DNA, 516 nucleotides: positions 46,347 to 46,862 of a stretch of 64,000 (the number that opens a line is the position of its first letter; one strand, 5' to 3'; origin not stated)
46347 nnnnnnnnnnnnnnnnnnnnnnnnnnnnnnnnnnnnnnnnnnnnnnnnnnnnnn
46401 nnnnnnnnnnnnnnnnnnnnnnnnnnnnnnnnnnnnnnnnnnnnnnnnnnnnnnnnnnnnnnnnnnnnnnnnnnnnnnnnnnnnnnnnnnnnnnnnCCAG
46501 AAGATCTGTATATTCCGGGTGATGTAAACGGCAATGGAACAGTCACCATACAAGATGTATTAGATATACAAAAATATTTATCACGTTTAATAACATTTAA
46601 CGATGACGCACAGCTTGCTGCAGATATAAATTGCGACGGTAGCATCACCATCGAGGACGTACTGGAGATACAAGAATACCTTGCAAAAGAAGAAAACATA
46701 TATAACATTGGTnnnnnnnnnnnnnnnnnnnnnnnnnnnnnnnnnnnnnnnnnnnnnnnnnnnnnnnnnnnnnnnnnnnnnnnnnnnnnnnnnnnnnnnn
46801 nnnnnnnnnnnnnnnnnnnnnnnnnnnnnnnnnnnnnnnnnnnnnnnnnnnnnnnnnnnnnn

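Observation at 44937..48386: Dockerin-bearing PhoA-type alkaline phosphatase decorated with starch-binding-like modules: candidate scaffold-tethered glycan phosphatase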

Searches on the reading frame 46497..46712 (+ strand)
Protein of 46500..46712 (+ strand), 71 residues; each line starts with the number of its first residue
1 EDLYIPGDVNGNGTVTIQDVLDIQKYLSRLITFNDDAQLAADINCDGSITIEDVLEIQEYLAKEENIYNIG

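Call 65: find_homologous_proteins(query=window:46500-46712:+, max_evalue=1)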
Query seq(71 aa): no candidate shares three 5-residue words with the query. No homologue found.

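Call 93: find_homologous_proteins(query=A7, max_evalue=10)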
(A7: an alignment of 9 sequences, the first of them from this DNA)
Query A7 (9 sequences) (72 aa, profile of the alignment): 294 proteins with E <= 10 among 897 candidates; the best 120 are listed.
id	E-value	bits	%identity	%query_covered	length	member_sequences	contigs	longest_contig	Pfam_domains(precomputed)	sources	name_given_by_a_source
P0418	1.5e-24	104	51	93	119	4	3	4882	PF00404.25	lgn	-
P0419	1.9e-19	87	49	82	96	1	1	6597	PF00404.25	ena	-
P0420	2.3e-18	84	54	79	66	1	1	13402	PF00404.25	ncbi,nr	ncbi:MAG: dockerin type I repeat-containing protein [Bacillota bacterium]|nr:dockerin type I repeat-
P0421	3.4e-18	83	43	78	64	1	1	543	PF00404.25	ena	-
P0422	2.6e-17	80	43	90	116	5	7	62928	PF00404.25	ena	-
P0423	6.7e-17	79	44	89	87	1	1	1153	PF00404.25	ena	-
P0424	7.2e-17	79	40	94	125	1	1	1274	PF00404.25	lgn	-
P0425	1.4e-16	78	49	79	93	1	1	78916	PF00404.25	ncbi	-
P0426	1.9e-16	78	43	88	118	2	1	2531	PF00404.25,PF13202.13,PF00036.39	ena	-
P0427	2.0e-16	78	43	96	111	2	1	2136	PF00404.25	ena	-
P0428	2.1e-16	78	57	78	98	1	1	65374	PF00404.25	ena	-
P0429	2.4e-16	77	42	93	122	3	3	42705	PF00404.25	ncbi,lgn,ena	-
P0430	2.6e-16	77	40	88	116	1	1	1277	PF00404.25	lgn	-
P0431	3.7e-16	77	42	79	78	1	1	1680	PF00404.25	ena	-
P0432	6.4e-16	76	42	76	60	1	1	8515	PF00404.25,PF13202.13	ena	-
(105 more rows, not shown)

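Call 94: find_related_loci(query=A7, collection=metagenome_contigs, flank=5000)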
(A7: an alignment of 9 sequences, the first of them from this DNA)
Query A7 (72 aa) in metagenome_contigs; peptide patterns used: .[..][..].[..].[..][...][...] (x = any residue, [..] = any of these).
599 stretches matched a pattern (row limit reached: there are more); 157 encode a relative of the query (tblastn E <= 1e-3); the best 80 are kept; 80 distinct loci.
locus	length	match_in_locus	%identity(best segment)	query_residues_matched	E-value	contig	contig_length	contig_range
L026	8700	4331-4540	53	3-72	5e-19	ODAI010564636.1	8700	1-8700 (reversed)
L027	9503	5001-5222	51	1-71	7e-19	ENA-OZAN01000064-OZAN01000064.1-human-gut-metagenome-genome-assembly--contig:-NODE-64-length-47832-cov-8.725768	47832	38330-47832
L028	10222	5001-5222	51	1-71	7e-19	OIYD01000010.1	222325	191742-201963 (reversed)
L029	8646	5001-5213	51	1-71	1e-17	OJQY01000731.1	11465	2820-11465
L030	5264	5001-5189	52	1-63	5e-17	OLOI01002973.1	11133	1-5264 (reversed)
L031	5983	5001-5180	48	2-64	2e-16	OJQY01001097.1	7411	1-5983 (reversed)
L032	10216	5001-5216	44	1-72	1e-15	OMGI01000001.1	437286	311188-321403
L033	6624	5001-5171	49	8-64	3e-15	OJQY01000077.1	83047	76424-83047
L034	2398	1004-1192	51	8-72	7e-15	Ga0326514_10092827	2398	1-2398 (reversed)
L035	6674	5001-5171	47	8-64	1e-14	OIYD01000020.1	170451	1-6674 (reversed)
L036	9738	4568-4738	47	8-64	1e-14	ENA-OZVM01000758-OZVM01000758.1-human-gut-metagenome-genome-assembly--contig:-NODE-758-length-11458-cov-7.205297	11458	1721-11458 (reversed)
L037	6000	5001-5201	44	1-64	2e-14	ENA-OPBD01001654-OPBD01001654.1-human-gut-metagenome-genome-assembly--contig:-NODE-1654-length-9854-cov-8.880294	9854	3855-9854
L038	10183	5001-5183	49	5-64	7e-14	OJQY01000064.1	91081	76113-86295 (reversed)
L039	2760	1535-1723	38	2-64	6e-14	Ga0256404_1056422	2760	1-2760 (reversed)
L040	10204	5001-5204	45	8-63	2e-13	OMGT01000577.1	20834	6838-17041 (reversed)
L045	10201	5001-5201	49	8-64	3e-13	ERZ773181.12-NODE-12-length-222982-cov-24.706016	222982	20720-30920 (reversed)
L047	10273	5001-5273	42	5-68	1e-12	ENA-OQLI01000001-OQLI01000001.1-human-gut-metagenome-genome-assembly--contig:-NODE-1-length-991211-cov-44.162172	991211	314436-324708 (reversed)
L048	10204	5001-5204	46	5-72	2e-12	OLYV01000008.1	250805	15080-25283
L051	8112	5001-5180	47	5-64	7e-12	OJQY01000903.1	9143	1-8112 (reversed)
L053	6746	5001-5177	42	8-64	9e-12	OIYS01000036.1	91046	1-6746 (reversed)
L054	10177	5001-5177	42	5-63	2e-11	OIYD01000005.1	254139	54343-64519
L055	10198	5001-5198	46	5-72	2e-11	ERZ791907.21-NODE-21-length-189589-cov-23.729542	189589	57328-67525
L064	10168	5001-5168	39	8-63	1e-10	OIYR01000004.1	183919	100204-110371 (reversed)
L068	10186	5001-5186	43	3-64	2e-9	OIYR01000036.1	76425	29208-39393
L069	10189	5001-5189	41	2-64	2e-9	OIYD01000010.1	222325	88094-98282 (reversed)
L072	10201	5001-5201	44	8-64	8e-9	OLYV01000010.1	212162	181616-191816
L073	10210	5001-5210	47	8-70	7e-9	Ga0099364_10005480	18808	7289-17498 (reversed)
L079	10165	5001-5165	40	8-62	4e-8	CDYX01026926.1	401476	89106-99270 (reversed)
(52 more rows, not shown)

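Call 97: search_protein_families(library=pfam, proteins=[L026:4235-6538:+, L031:2943-5207:+, L032:2751-6692:+, L037:1503-5210:+, L040:3279-5204:+, L047:3093-5285:+, L048:2007-5849:+, L054:2880-5681:+, L053:2064-5189:+, L069:2874-5195:+], max_evalue=0.0001)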
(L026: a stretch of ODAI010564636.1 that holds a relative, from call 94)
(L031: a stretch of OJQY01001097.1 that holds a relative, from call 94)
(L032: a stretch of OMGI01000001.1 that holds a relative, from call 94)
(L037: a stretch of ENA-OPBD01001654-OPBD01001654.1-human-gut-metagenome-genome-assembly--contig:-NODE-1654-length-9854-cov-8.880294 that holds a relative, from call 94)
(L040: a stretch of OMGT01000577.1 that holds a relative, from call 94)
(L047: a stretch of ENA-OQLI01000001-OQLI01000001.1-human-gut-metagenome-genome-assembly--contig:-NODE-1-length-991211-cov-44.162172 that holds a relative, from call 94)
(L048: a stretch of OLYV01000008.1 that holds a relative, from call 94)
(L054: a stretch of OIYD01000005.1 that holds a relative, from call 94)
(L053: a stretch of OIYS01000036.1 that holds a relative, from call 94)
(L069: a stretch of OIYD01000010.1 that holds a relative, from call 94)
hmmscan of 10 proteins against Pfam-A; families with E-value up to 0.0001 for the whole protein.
L026:4235-6538:+ (768 aa): 2 families
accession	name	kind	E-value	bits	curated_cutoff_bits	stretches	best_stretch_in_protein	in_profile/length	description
PF14262.12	Cthe_2159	-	9e-95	317.3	25.8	4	165-412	1-262/262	Carbohydrate-binding domain-containing protein Cthe_2159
PF00404.24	Dockerin_1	-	4.1e-15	56.1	22.9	1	38-92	2-56/57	Dockerin type I domain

L031:2943-5207:+ (755 aa): 3 families
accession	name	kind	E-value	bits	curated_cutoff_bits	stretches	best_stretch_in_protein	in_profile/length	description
PF16738.10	CBM26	-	3.8e-17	62.6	28.1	1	584-651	2-69/70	Starch-binding module 26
PF00128.31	Alpha-amylase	-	3.4e-16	60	22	1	80-173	18-98/446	Alpha amylase, catalytic domain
PF00404.24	Dockerin_1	-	4.6e-10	40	22.9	1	687-742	1-56/57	Dockerin type I domain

L032:2751-6692:+ (1314 aa): 3 families
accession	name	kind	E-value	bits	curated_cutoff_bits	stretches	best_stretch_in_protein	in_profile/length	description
PF16738.10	CBM26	-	2.9e-52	175.1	28.1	3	1209-1277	1-68/70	Starch-binding module 26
PF00128.31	Alpha-amylase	-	1.3e-16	61.3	22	1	125-305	54-265/446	Alpha amylase, catalytic domain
PF00404.24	Dockerin_1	-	5e-08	33.5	22.9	1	757-812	1-56/57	Dockerin type I domain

L037:1503-5210:+ (1236 aa): 4 families
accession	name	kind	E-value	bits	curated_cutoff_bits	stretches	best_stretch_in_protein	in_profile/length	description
PF13306.12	LRR_5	-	1.5e-68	228.9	27.7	2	586-715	1-127/127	BspA type Leucine rich repeat region (6 copies)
PF13855.12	LRR_8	-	1.3e-11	44.5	27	0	675-719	11-56/61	Leucine rich repeat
PF00404.24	Dockerin_1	-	4.5e-11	43.2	22.9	1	1174-1228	2-56/57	Dockerin type I domain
PF00431.26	CUB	-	2.5e-07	31.4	21.4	1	870-955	19-109/110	CUB domain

L040:3279-5204:+ (642 aa): 3 families
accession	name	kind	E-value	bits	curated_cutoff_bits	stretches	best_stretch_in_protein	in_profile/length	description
PF16738.10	CBM26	-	2.7e-16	59.9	28.1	1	471-538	2-69/70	Starch-binding module 26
PF00128.31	Alpha-amylase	-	2.7e-15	57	22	1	12-60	50-98/446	Alpha amylase, catalytic domain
PF00404.24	Dockerin_1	-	3.4e-10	40.4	22.9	1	574-629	1-56/57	Dockerin type I domain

L047:3093-5285:+ (731 aa): 4 families
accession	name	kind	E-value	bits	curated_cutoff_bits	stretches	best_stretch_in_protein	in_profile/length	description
PF14200.12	RicinB_lectin_2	-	1.1e-42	145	25.6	6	552-634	1-76/89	Ricin-type beta-trefoil lectin domain-like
PF00404.24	Dockerin_1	-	3.2e-12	46.9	22.9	1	667-721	2-56/57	Dockerin type I domain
PF00652.28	Ricin_B_lectin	-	4.3e-09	37.1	29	0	208-331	4-115/126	Ricin-type beta-trefoil lectin domain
PF04225.17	LysM_OapA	-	1.3e-05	25.7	22.3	0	109-144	34-69/85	Opacity-associated protein A LysM-like domain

L048:2007-5849:+ (1281 aa): 3 families
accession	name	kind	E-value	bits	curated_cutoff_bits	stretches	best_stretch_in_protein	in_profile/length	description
PF16738.10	CBM26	-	8.4e-43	144.8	28.1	3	1107-1172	1-69/70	Starch-binding module 26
PF00128.31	Alpha-amylase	-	4.5e-28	99.1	22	1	71-493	1-358/446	Alpha amylase, catalytic domain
PF00404.24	Dockerin_1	-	9.4e-09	35.8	22.9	1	1002-1056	2-56/57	Dockerin type I domain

L054:2880-5681:+ (934 aa): 3 families
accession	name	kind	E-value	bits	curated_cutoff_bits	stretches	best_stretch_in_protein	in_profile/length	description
PF16738.10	CBM26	-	1.6e-34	118.3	28.1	2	582-653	1-69/70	Starch-binding module 26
PF00128.31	Alpha-amylase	-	5.6e-15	56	22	1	76-250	25-203/446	Alpha amylase, catalytic domain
PF00404.24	Dockerin_1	-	2.4e-10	40.9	22.9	1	710-765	1-56/57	Dockerin type I domain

L053:2064-5189:+ (1042 aa): 7 families
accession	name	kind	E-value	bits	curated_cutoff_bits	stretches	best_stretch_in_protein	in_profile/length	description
PF09479.16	Flg_new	-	1e-28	99.6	27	3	747-816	1-65/65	Listeria-Bacteroides repeat domain (List_Bact_rpt)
PF14200.12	RicinB_lectin_2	-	3.6e-25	88.9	25.6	3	388-478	1-89/89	Ricin-type beta-trefoil lectin domain-like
PF25309.1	ELLD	-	3.9e-15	56.6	27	1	56-129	90-173/175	Endolysin-like domain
PF00404.24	Dockerin_1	-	1.6e-11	44.7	22.9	1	979-1034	1-56/57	Dockerin type I domain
PF00652.28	Ricin_B_lectin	-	5.8e-11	43.1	29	1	404-496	5-90/126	Ricin-type beta-trefoil lectin domain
PF08239.17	SH3_3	-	3.1e-08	34.1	27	1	191-239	3-53/54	Bacterial SH3 domain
PF00877.26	NLPC_P60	-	3.6e-05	24.1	23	0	54-134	5-81/105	NlpC/P60 family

L069:2874-5195:+ (774 aa): 2 families
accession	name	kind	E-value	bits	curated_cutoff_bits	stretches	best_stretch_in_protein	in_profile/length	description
PF00795.27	CN_hydrolase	-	8.3e-54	183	23.2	2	383-573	2-185/256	Carbon-nitrogen hydrolase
PF00404.24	Dockerin_1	-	4.6e-10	40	22.9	1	715-770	1-56/57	Dockerin type I domain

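Call 99: search_protein_families(library=pfam, proteins=[L030:4056-5192:+, L038:4599-5189:+, L051:4248-5183:+, L068:4332-5192:+, L073:4269-5234:+, L079:4314-5177:+, L055:3696-5231:+, L072:3789-5204:+, L045:3510-5225:+, L064:3855-5177:+], max_evalue=0.01)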
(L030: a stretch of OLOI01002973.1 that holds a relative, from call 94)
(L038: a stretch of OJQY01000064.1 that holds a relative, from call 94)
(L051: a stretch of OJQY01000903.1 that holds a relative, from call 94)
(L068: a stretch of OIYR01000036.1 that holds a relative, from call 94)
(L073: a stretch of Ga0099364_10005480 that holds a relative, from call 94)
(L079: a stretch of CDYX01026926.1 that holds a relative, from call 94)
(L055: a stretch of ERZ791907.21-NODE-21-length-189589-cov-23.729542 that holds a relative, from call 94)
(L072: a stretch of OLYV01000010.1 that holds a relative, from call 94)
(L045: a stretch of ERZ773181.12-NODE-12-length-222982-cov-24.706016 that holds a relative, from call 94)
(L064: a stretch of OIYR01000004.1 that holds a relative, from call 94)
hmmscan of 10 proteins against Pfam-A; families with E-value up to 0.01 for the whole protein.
L030:4056-5192:+ (379 aa): 3 families
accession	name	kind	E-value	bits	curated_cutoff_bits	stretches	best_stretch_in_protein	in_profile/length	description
PF05257.22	CHAP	-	1.3e-14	54.8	26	1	62-144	3-79/81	CHAP domain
PF00404.24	Dockerin_1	-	1e-08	35.7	22.9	1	323-377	2-56/57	Dockerin type I domain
PF08239.17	SH3_3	-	4.2e-08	33.7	27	1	207-257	2-49/54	Bacterial SH3 domain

L038:4599-5189:+ (197 aa): 5 families
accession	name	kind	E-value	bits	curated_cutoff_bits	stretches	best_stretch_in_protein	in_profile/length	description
PF00404.24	Dockerin_1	-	1.2e-08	35.5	22.9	1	137-193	1-56/57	Dockerin type I domain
PF13405.12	EF-hand_6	-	2.2e-05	24.3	25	0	133-159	4-30/30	EF-hand domain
PF00036.39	EF-hand_1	-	0.0015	18.4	25.4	0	133-153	4-24/29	EF hand domain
PF13202.12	EF-hand_5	-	0.004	17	25.9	0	137-149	7-19/25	EF hand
PF19708.4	DUF6205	-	0.0051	17.6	27.3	1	111-183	42-113/141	Family of unknown function (DUF6205)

L051:4248-5183:+ (312 aa): 2 families
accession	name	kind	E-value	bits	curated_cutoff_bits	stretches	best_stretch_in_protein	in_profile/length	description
PF00404.24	Dockerin_1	-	8e-09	36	22.9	1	255-308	2-55/57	Dockerin type I domain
PF14478.12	DUF4430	-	0.00023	22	23.8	1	123-164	32-70/72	Domain of unknown function (DUF4430)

L068:4332-5192:+ (287 aa): 6 families
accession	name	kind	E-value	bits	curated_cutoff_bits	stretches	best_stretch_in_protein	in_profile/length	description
PF13306.12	LRR_5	-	3.3e-31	108.3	27.7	1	70-199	2-126/127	BspA type Leucine rich repeat region (6 copies)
PF00404.24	Dockerin_1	-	3.5e-12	46.8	22.9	1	229-283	2-56/57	Dockerin type I domain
PF13855.12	LRR_8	-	7.8e-12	45.2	27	1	159-194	10-46/61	Leucine rich repeat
PF23952.1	LRR_EndoS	-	0.0018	18.9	27.9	0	114-184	45-116/116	Endo-beta-N-acetylglucosaminidase EndoS LRR domain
PF12799.13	LRR_4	-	0.005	17.5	27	1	157-188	7-39/44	Leucine Rich repeats (2 copies)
PF00036.39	EF-hand_1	-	0.0088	16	25.4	0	261-274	7-20/29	EF hand domain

L073:4269-5234:+ (322 aa): 1 family
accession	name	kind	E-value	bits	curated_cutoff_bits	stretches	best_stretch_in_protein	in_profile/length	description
PF00404.24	Dockerin_1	-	2.6e-06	27.9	22.9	1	266-319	2-53/57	Dockerin type I domain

L079:4314-5177:+ (288 aa): 4 families
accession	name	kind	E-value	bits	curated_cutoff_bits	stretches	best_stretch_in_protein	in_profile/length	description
PF13306.12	LRR_5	-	1.1e-33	116.3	27.7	1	73-199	3-125/127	BspA type Leucine rich repeat region (6 copies)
PF00404.24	Dockerin_1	-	1.2e-12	48.2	22.9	1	230-284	2-56/57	Dockerin type I domain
PF13855.12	LRR_8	-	2.4e-07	30.9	27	1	93-136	13-57/61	Leucine rich repeat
PF12799.13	LRR_4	-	0.00094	19.8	27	0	106-144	12-43/44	Leucine Rich repeats (2 copies)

L055:3696-5231:+ (512 aa): 3 families
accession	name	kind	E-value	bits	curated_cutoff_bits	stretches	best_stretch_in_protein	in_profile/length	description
PF08757.17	CotH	-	2.1e-33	116.7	23.8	1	91-422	2-319/322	CotH kinase protein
PF20442.3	BrxL_N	-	0.001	19.5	28.2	0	257-282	14-39/132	BREX system Lon protease-like protein BrxL N-terminal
PF17225.8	DUF5301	-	0.0033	18.5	23.1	1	233-302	24-91/97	Domain of unknown function (DUF5300)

L072:3789-5204:+ (472 aa): 3 families
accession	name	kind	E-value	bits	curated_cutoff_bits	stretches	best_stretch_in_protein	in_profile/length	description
PF13306.12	LRR_5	-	3e-77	257.1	27.7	4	224-340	12-126/127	BspA type Leucine rich repeat region (6 copies)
PF00404.24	Dockerin_1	-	2e-09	37.9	22.9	1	414-469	1-56/57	Dockerin type I domain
PF13855.12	LRR_8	-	2.7e-05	24.3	27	0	235-276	14-56/61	Leucine rich repeat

L045:3510-5225:+ (572 aa): 5 families
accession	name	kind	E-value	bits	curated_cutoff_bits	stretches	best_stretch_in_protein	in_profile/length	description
PF13306.12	LRR_5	-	1.7e-92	306.4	27.7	4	51-157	12-111/127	BspA type Leucine rich repeat region (6 copies)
PF13855.12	LRR_8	-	4.8e-20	71.5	27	0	211-252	15-57/61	Leucine rich repeat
PF00404.24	Dockerin_1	-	2.6e-12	47.2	22.9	1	509-564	1-56/57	Dockerin type I domain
PF12799.13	LRR_4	-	2.7e-09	37.4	27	0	176-205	2-30/44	Leucine Rich repeats (2 copies)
PF23952.1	LRR_EndoS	-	6e-05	23.7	27.9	0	198-254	36-92/116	Endo-beta-N-acetylglucosaminidase EndoS LRR domain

L064:3855-5177:+ (441 aa): 2 families
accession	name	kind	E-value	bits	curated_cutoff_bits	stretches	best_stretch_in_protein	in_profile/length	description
PF00404.24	Dockerin_1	-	5.2e-13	49.4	22.9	1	382-437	1-56/57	Dockerin type I domain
PF00112.29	Peptidase_C1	-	1.1e-06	29.3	20.7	1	77-178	119-206/220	Papain family cysteine protease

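Call 103: search_protein_families(library=pfam, proteins=[L036:5142-7001:+], max_evalue=0.001)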
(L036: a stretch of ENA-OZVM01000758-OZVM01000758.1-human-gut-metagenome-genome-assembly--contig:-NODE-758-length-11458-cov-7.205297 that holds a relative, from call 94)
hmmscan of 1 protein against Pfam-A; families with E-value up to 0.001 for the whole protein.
L036:5142-7001:+ (620 aa): 4 families
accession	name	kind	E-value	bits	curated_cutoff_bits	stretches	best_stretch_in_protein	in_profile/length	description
PF00404.24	Dockerin_1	-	8e-14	52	22.9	1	41-96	1-56/57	Dockerin type I domain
PF13202.12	EF-hand_5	-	2.8e-06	27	25.9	0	71-86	3-18/25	EF hand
PF04886.17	PT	-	1.8e-05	24.6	26.2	1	292-322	5-35/36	PT disordered repeat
PF00036.39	EF-hand_1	-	9.6e-05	22.1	25.4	0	71-87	4-20/29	EF hand domain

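Call 104: search_solved_structures(query=L036:5142-7001:+, max_evalue=1, show_alignments=0)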
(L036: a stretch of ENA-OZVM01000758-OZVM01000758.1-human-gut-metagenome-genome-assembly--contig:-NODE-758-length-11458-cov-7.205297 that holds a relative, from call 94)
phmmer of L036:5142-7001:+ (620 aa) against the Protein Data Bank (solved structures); distinct sequences matched with E-value up to 1: 129 (the best 60 are shown).
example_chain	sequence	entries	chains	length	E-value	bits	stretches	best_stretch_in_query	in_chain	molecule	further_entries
9qf9_A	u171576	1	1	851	7.5e-12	48.1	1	41-130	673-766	Ruminococcus bromii Amy16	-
8x39_A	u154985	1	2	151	3.2e-08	36.1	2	37-105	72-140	Serine protease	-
8x3a_A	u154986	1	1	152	3.2e-08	36.1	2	37-105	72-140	Serine protease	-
2ccl_B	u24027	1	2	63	1.2e-07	34.2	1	41-100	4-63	ENDO-1,4-BETA-XYLANASE Y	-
4uyp_B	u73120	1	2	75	1.3e-07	34.1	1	39-106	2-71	Cellulosomal scaffoldin adaptor protein B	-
1ohz_B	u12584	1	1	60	2.8e-07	33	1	42-100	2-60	ENDO-1,4-BETA-XYLANASE Y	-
4cj0_A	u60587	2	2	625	1e-06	31.2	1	22-105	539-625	ENDOGLUCANASE D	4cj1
1clc_A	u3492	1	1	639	1e-06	31.1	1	22-105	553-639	ENDOGLUCANASE CELD; EC: 3.2.1.4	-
4fl4_A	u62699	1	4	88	1.2e-06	31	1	41-105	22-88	Glycoside hydrolase family 9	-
4uyq_B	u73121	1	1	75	1.8e-06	30.4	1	39-106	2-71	Cellulosomal scaffoldin adaptor protein B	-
2y3n_B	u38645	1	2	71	2.3e-06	30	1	42-99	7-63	CELLULOSOMAL FAMILY-48 PROCESSIVE GLYCOSIDE HYDROLASE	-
1daq_A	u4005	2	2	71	3.7e-06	29.3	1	40-105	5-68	ENDOGLUCANASE SS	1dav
2mte_A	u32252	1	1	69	3.8e-06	29.2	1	40-105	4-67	Cellulose 1,4-beta-cellobiosidase (reducing end) CelS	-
8zvk_A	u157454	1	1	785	0.00011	24.5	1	39-103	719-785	AaBgIC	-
4dh2_B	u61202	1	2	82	0.00027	23.1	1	42-105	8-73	Dockerin type 1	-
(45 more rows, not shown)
